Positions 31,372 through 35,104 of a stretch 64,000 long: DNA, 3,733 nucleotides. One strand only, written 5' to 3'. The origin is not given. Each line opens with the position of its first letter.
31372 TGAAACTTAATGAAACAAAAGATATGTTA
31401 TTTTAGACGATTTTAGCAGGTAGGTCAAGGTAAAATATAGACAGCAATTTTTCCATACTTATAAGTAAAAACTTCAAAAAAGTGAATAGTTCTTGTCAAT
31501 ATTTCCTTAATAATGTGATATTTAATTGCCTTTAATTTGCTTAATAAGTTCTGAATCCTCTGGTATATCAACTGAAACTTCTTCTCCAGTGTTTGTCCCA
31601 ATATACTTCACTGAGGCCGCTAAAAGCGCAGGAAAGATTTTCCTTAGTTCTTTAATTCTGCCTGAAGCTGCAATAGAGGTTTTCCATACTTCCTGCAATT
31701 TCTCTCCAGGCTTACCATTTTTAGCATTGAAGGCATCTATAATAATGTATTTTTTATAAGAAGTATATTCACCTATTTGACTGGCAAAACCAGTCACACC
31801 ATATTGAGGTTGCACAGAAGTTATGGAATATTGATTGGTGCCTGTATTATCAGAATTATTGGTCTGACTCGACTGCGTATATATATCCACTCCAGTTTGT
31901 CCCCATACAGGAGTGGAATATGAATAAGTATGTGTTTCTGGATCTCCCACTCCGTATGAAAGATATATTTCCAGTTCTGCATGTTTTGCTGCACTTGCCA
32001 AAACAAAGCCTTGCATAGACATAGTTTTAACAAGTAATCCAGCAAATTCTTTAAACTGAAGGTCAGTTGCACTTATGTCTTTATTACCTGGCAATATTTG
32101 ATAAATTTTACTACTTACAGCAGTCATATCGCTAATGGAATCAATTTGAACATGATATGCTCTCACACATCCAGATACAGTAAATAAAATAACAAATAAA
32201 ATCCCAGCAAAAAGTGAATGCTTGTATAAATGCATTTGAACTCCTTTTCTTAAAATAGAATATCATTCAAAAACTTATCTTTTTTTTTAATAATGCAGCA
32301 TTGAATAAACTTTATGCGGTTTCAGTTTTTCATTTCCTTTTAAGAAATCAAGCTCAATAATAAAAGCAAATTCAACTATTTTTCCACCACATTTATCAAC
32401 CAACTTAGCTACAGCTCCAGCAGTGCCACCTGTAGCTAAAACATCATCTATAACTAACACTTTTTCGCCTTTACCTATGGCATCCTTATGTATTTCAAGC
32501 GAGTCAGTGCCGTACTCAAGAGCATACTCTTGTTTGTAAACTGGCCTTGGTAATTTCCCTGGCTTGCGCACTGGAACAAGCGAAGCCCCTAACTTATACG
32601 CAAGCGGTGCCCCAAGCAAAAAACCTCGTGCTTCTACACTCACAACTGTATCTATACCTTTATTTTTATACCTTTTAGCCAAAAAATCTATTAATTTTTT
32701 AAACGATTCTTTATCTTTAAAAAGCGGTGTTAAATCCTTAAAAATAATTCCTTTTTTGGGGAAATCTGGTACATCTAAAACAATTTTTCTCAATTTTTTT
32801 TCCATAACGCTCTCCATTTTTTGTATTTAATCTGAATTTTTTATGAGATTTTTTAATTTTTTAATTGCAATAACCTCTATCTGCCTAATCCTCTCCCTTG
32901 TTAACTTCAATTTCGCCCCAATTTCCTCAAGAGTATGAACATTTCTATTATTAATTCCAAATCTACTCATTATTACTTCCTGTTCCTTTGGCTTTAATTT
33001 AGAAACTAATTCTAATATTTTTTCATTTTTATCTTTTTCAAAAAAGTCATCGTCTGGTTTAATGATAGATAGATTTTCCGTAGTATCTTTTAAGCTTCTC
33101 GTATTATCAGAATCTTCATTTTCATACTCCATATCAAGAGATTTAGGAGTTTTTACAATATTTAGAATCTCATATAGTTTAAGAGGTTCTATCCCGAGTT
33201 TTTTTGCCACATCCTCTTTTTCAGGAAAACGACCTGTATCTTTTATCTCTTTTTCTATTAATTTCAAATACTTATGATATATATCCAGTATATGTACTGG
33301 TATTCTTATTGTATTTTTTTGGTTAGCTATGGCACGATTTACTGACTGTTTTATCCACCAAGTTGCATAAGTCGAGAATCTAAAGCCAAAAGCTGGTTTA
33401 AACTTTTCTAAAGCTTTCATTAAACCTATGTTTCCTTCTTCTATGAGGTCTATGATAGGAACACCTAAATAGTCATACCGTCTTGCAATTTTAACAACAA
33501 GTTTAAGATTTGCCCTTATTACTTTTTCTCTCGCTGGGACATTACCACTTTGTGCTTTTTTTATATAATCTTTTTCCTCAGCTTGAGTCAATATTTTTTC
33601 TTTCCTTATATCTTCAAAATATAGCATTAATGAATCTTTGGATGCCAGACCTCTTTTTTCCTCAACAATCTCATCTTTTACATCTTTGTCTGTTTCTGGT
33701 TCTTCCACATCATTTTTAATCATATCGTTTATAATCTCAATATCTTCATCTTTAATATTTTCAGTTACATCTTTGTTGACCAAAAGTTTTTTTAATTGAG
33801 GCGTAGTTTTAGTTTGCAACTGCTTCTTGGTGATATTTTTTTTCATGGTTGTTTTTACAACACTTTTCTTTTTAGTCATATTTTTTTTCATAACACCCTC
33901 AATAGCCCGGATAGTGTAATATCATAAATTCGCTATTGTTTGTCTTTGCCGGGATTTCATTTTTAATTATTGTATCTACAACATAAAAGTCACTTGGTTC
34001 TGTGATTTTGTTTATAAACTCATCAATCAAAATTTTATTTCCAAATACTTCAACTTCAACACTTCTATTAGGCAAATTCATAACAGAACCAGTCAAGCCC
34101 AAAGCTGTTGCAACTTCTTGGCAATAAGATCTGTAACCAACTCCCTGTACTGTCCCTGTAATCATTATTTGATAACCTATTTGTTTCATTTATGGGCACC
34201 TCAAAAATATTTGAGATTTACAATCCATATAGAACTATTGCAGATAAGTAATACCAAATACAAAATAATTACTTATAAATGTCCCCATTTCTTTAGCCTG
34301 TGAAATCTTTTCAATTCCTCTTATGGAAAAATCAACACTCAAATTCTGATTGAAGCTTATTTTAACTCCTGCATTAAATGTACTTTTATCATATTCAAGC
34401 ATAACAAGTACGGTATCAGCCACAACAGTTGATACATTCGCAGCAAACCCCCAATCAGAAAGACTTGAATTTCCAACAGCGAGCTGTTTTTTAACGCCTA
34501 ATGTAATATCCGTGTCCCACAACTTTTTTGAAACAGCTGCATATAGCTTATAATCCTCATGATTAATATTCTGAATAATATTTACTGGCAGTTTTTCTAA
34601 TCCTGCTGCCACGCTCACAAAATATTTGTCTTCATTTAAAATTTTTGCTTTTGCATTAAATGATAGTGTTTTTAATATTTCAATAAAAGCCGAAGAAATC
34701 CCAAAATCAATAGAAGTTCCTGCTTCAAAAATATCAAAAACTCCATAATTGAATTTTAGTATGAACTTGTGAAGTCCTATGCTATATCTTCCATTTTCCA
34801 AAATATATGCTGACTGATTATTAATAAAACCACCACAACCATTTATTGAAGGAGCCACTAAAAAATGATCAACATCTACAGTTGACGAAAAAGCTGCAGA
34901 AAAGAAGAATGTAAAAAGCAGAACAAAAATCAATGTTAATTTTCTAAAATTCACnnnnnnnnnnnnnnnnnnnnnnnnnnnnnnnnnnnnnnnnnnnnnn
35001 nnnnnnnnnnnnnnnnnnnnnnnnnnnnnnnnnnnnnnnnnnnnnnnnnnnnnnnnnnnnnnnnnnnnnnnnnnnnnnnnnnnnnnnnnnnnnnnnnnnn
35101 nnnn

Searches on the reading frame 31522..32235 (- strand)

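Call 25: search_protein_families(library=pfam, proteins=[window:31522-32235:-], max_evalue=0.1)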
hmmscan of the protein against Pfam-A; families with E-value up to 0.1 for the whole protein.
window:31522-32235:- (237 aa): 1 family
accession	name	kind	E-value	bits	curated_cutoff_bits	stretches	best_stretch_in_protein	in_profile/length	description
PF13590.11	DUF4136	-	1.5e-05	25.9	32.8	1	45-191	17-127/152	Domain of unknown function (DUF4136)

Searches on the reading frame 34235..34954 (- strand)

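Call 25: search_protein_families(library=pfam, proteins=[window:34235-34954:-], max_evalue=0.1)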
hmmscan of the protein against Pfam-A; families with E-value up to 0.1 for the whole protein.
window:34235-34954:- (239 aa): 1 family
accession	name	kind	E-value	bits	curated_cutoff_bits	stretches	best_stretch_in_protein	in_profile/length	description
PF18255.9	SAM_DprA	-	0.048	14.1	26.2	0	200-232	24-56/62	DNA processing protein A sterile alpha motif domain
